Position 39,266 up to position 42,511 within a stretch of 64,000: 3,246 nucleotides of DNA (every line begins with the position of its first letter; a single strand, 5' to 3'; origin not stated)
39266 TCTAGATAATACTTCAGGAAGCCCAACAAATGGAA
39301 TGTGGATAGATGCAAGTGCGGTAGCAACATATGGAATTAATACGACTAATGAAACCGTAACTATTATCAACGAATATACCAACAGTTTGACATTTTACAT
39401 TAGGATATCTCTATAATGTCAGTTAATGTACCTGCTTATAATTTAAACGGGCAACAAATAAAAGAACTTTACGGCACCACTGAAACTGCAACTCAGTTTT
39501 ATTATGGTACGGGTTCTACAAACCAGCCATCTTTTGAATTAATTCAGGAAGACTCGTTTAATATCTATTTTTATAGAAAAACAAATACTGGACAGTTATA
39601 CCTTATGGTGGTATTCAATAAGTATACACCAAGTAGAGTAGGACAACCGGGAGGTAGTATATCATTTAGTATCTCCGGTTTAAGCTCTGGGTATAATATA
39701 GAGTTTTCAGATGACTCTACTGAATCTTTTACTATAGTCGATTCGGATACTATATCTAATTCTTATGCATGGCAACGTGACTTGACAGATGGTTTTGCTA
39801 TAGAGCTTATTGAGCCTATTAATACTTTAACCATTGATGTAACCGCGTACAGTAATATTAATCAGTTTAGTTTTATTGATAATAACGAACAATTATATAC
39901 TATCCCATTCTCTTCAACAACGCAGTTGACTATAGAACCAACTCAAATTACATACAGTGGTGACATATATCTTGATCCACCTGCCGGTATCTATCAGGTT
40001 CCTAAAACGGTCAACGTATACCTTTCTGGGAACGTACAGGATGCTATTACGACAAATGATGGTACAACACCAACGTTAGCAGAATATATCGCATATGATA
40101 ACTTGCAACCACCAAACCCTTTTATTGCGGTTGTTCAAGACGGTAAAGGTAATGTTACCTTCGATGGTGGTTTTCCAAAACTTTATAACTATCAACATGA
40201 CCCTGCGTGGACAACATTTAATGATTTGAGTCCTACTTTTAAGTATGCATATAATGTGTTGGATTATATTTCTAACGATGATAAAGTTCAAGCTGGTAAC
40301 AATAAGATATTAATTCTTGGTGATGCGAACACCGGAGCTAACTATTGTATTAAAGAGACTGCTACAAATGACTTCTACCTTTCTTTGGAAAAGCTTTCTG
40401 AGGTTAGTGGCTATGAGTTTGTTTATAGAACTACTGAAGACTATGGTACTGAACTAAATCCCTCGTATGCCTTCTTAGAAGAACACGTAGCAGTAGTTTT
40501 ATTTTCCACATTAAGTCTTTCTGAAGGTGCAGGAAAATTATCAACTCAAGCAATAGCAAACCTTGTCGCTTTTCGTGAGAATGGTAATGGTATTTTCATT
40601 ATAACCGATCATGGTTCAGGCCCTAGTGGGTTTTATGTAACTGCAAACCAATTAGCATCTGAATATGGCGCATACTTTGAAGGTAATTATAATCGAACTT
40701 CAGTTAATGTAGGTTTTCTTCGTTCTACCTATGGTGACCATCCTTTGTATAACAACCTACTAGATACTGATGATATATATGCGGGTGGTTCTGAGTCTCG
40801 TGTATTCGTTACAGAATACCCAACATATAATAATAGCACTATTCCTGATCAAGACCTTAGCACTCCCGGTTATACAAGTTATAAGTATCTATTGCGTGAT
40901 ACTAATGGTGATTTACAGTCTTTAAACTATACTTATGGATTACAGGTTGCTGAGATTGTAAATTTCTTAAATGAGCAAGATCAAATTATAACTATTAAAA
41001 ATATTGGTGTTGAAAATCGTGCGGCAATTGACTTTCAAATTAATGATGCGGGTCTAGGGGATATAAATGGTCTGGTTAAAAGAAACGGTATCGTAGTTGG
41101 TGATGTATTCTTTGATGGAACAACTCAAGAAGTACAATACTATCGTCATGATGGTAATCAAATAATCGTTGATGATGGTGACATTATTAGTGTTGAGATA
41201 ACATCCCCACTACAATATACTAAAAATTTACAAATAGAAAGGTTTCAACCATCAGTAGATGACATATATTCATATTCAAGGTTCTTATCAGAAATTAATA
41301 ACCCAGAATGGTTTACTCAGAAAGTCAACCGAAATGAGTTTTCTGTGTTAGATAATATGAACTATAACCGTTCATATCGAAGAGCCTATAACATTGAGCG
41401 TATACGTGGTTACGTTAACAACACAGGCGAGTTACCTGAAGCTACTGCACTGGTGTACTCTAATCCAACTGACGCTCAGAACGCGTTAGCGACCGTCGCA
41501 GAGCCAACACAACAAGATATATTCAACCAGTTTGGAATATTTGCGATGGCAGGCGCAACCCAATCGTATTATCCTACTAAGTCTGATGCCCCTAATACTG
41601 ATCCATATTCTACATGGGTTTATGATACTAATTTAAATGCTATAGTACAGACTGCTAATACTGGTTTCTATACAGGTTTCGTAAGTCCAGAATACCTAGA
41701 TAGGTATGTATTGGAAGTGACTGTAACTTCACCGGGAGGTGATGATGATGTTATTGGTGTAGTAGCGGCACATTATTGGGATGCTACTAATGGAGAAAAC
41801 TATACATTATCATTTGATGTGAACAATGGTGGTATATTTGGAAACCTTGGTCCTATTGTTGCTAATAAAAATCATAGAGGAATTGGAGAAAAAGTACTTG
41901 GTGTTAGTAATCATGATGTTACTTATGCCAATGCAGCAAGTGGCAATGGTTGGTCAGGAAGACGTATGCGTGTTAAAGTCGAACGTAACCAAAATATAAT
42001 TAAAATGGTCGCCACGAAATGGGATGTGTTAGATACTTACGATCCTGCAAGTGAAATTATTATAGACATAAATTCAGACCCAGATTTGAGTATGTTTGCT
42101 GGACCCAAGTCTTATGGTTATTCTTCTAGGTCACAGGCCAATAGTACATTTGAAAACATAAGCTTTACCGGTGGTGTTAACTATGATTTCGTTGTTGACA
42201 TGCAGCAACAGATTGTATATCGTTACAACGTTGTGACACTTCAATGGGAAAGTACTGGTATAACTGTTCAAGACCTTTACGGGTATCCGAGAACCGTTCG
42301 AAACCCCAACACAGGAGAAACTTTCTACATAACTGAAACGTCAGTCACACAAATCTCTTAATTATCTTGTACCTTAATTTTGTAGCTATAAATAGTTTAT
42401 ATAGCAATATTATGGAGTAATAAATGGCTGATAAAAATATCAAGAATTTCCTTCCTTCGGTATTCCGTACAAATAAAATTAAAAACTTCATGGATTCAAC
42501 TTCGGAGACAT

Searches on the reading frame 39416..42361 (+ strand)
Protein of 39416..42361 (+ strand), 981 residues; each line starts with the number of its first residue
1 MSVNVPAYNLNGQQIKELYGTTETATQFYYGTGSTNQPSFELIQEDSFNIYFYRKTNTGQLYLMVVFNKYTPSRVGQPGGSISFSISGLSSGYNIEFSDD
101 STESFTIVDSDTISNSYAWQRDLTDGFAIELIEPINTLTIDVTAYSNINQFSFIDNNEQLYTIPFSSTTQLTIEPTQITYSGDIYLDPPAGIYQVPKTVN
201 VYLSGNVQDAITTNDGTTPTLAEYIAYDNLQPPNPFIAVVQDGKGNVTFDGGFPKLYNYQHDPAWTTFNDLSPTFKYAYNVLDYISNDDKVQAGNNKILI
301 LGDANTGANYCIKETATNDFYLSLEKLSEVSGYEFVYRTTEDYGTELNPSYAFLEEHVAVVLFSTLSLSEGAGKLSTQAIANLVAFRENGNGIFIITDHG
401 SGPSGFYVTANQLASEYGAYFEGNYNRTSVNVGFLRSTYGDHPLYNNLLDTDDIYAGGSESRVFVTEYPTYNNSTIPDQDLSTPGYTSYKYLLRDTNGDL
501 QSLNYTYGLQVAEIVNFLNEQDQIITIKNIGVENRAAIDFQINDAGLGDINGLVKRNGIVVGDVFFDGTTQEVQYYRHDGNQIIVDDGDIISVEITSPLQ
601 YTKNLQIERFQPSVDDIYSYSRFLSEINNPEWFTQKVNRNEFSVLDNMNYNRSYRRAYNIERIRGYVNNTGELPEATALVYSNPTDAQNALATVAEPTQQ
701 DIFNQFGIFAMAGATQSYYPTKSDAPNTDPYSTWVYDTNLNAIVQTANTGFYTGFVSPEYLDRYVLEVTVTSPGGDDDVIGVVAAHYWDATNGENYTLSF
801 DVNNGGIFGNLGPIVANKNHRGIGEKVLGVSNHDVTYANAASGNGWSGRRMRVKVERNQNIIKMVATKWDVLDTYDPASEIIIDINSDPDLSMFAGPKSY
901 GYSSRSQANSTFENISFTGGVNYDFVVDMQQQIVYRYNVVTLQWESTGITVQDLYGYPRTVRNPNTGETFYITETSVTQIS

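Call 106: search_protein_families(library=phrogs, proteins=[window:39416-42361:+], max_evalue=0.001)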
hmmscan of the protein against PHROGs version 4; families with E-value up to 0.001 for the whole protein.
window:39416-42361:+ (981 aa): 5 families
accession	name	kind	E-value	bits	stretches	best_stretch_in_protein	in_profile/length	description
phrog_11065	-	head and packaging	3.3e-115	386.9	1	188-658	8-510/631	virion structural protein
phrog_8401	-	other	3.7e-66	223.7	1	206-976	2680-3461/4158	beta-propeller repeat protein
phrog_21285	-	head and packaging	9.8e-20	70.1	1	678-938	836-1083/2143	virion structural protein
phrog_36886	-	unknown function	2.8e-18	66.9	1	722-973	323-572/605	-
phrog_33406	-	tail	6.5e-17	62.1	1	696-972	327-594/651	tail fiber protein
